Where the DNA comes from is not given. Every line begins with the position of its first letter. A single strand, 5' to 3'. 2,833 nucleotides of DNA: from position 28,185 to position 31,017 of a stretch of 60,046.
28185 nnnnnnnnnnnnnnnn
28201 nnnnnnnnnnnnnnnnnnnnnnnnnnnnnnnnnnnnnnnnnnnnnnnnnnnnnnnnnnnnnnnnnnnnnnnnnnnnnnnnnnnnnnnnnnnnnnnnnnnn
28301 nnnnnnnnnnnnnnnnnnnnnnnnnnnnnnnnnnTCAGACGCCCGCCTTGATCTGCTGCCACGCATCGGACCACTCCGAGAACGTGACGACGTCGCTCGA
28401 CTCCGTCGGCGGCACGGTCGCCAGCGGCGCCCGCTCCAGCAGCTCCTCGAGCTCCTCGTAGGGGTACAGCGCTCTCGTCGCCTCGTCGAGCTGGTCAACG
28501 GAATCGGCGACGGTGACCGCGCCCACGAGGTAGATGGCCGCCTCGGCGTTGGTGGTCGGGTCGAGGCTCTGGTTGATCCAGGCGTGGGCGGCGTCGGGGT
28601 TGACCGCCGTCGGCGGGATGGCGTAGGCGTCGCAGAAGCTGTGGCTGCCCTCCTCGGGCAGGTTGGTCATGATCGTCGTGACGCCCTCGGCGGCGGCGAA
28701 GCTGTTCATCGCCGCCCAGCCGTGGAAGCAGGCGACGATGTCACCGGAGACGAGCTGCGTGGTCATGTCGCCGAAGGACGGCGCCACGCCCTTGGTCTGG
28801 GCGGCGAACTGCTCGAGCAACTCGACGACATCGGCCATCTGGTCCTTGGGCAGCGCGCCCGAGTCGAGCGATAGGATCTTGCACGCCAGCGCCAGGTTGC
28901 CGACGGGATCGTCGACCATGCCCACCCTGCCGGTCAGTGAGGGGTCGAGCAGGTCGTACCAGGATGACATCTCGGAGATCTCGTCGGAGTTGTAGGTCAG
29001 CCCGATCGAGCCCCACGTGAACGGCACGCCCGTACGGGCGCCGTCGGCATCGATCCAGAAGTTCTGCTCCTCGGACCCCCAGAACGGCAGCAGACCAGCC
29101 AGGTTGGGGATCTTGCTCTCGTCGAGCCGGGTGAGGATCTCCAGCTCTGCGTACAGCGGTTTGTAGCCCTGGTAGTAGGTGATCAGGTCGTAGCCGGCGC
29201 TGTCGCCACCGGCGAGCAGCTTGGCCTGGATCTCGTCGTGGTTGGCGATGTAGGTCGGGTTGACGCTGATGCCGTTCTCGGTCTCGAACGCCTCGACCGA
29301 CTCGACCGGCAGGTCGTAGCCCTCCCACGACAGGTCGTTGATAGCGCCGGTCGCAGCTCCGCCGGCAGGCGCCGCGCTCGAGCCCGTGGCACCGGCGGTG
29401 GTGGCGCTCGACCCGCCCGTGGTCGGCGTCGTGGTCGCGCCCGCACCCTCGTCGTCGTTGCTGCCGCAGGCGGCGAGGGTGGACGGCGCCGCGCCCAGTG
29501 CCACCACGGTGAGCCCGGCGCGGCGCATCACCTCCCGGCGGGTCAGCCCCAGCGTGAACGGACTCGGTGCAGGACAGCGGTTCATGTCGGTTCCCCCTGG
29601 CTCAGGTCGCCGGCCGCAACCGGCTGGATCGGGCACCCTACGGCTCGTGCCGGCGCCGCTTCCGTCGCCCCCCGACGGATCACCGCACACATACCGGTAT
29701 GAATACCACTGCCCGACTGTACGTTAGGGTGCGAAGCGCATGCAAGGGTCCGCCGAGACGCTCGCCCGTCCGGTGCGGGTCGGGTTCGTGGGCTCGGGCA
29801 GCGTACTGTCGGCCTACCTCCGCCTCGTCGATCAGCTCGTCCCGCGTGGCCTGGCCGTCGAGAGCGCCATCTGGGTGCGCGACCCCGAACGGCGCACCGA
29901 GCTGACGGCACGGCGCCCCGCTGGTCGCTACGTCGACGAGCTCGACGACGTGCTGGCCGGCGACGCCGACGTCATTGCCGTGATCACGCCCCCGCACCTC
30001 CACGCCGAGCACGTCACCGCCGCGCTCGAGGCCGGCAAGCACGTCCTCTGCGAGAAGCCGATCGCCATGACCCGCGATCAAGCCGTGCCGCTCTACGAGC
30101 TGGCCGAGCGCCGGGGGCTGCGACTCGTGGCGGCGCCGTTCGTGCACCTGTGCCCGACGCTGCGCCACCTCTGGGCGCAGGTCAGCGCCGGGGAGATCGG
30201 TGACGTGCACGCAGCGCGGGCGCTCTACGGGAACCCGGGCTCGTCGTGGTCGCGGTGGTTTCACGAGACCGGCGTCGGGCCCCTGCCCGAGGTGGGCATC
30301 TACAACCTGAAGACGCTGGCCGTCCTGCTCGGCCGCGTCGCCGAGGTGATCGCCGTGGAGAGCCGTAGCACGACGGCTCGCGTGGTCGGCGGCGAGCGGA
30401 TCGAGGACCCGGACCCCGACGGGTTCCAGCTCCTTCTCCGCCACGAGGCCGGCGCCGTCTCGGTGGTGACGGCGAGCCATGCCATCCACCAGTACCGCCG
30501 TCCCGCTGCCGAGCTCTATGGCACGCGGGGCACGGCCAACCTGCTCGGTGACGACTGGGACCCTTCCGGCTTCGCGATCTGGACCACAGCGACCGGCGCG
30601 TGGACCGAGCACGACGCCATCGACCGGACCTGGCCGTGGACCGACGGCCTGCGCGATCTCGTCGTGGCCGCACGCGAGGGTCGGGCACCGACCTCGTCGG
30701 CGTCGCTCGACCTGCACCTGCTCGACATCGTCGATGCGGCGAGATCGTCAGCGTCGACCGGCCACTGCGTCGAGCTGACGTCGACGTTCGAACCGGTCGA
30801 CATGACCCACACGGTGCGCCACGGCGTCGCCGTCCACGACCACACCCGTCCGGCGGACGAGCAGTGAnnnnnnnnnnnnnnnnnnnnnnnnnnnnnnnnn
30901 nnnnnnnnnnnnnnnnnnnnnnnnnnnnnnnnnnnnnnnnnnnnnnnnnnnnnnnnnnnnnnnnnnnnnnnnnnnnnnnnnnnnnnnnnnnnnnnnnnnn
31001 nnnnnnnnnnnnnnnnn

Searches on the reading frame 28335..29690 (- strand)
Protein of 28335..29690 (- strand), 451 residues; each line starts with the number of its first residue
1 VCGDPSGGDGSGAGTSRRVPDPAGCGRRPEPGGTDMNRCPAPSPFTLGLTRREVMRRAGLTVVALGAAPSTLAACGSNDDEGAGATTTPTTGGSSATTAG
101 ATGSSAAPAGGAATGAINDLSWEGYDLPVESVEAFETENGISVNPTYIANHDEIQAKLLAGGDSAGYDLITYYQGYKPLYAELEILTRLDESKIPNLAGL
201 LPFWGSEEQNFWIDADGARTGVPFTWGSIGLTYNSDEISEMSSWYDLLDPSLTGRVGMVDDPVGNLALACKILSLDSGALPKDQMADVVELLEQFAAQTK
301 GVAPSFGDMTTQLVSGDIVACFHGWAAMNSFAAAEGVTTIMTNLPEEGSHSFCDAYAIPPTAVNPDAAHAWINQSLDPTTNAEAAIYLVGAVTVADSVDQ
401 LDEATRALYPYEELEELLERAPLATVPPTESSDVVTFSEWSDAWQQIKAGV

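Call 7: search_protein_families(library=pfam, proteins=[window:28335-29690:-], max_evalue=0.001)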
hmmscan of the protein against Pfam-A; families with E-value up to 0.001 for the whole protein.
window:28335-29690:- (451 aa): 2 families
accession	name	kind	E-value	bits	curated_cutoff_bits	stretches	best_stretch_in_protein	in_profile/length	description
PF13343.11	SBP_bac_6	-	1.2e-09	38.5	24.6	1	168-382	5-209/245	Bacterial extracellular solute-binding protein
PF01547.30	SBP_bac_1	-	3e-07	31.2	26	1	131-373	13-298/307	Bacterial extracellular solute-binding protein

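Call 49: search_solved_structures(query=window:28335-29585:-, max_evalue=0.01)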
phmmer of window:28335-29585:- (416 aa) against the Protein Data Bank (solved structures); distinct sequences matched with E-value up to 0.01: 24.
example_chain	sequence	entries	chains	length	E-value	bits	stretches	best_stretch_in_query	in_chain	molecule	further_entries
3ttm_A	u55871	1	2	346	2.9e-17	66.1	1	82-385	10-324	Polyamine transport protein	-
3ttk_A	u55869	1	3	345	3.3e-17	66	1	82-384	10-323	Polyamine transport protein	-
4gl0_A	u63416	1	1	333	4.9e-17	65.4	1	72-368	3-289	Lmo0810 protein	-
7oyu_A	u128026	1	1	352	1.1e-14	57.7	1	85-350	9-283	Putrescine-binding periplasmic protein PotF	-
8asz_A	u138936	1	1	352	1.1e-14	57.6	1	85-350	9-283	Putrescine-binding periplasmic protein PotF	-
7oyx_A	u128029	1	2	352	1.2e-14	57.6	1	85-350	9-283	Putrescine-binding periplasmic protein PotF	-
7xjm_A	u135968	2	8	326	1.4e-14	57.3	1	86-357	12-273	Putrescine-binding periplasmic protein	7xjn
3ttl_A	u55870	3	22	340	2.2e-14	56.7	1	82-369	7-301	Polyamine transport protein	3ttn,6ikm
7oys_A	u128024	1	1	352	3.7e-14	55.9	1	85-350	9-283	Putrescine-binding periplasmic protein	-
1a99_A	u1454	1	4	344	6.3e-14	55.2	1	85-350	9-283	PUTRESCINE-BINDING PROTEIN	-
6ye0_B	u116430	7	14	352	6.8e-14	55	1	85-350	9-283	Putrescine-binding periplasmic protein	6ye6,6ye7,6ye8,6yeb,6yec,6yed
8at0_A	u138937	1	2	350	7.1e-14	55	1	85-350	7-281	Putrescine-binding periplasmic protein PotF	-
7oyz_A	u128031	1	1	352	9.7e-14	54.5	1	85-350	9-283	Putrescine-binding periplasmic protein PotF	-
7oyy_A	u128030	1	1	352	1.1e-13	54.4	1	85-350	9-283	Putrescine-binding periplasmic protein PotF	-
7oyv_A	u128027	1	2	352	1.5e-13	53.9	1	85-350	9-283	Putrescine-binding periplasmic protein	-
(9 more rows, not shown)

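Call 50: search_protein_families(library=ncbifam, proteins=[window:28335-29585:-], max_evalue=0.00001)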
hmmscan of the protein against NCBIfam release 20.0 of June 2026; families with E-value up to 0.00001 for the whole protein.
window:28335-29585:- (416 aa): 3 families
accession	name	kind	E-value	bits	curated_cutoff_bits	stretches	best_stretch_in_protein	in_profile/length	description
NF007048.0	PRK09501.1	equivalog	1.6e-13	50.3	582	1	66-350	15-288/348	spermidine/putrescine ABC transporter substrate-binding protein PotD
NF007962.0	PRK10682.1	equivalog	2.5e-12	46.5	636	1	75-365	25-324/370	spermidine/putrescine ABC transporter substrate-binding protein PotF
NF041888.1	ABC_SBP_YdcS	equivalog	4.5e-12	45.5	725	1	74-410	26-373/379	putative ABC transporter substrate-binding protein YdcS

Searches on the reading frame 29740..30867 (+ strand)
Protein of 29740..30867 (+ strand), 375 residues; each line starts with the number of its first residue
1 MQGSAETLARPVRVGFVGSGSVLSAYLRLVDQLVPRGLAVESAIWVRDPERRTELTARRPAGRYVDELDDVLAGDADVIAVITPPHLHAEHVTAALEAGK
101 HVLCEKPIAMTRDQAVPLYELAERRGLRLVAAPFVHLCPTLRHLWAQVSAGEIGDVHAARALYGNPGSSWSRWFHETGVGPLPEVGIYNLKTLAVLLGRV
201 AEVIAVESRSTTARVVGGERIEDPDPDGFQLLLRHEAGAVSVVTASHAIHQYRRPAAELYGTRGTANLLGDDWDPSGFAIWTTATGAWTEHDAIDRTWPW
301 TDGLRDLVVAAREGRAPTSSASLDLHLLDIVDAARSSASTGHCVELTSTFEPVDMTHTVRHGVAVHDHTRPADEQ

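Call 7: search_protein_families(library=pfam, proteins=[window:29740-30867:+], max_evalue=0.001)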
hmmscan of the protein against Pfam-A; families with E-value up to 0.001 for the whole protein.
window:29740-30867:+ (375 aa): 4 families
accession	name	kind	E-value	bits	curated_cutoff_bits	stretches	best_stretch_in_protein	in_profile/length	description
PF01408.29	GFO_IDH_MocA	-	1.1e-19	71.7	24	1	12-129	1-116/120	Oxidoreductase family, NAD-binding Rossmann fold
PF22725.1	GFO_IDH_MocA_C3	-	1.1e-16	61.4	27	1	143-266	3-123/124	GFO/IDH/MocA C-terminal domain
PF03447.22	NAD_binding_3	-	4.8e-06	27.7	24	1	42-129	25-113/116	Homoserine dehydrogenase, NAD binding domain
PF02894.22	GFO_IDH_MocA_C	-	3.5e-05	24.2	22.9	1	147-346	3-218/218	Oxidoreductase family, C-terminal alpha/beta domain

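Call 50: search_protein_families(library=ncbifam, proteins=[window:29740-30867:+], max_evalue=0.00001)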
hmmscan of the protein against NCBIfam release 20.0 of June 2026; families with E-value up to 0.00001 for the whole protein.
window:29740-30867:+ (375 aa): 9 families
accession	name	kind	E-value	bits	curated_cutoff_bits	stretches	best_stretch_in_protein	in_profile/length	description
TIGR04380.1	myo_inos_iolG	equivalog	2.4e-19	69.4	355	1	12-344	2-329/330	inositol 2-dehydrogenase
NF041392.1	XylDh_Gfo6_Halo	equivalog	9e-17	60.9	350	1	67-344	73-348/350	D-xylose 1-dehydrogenase Gfo6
NF052479.1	LevoglcsnDh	equivalog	6e-16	58.1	650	1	69-215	66-220/386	levoglucosan dehydrogenase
NF040723.1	UDP-GlcNAcDh_Arch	equivalog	5.9e-14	52.3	450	1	12-330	1-293/302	UDP-N-acetylglucosamine 3-dehydrogenase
NF052679.1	InsChiInosDhIolG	equivalog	9.6e-09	34.7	540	1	13-166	4-158/343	bifunctional inositol 2-dehydrogenase/D-chiro-inositol 1-dehydrogenase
NF007574.0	PRK10206.1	equivalog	1.2e-08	34.4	352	1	63-130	52-120/345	oxidoreductase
NF008607.0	PRK11579.1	subfamily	2.8e-07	29.8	330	1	74-130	63-119/346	oxidoreductase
NF058561.1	BT_2158_fam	equivalog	2.8e-06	26.2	750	1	67-161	88-182/487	glycoside 3-dehydrogenase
NF058563.1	BT_2159_fam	equivalog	5.7e-06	25.6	650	1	13-167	2-154/350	disaccharide 3-dehydrogenase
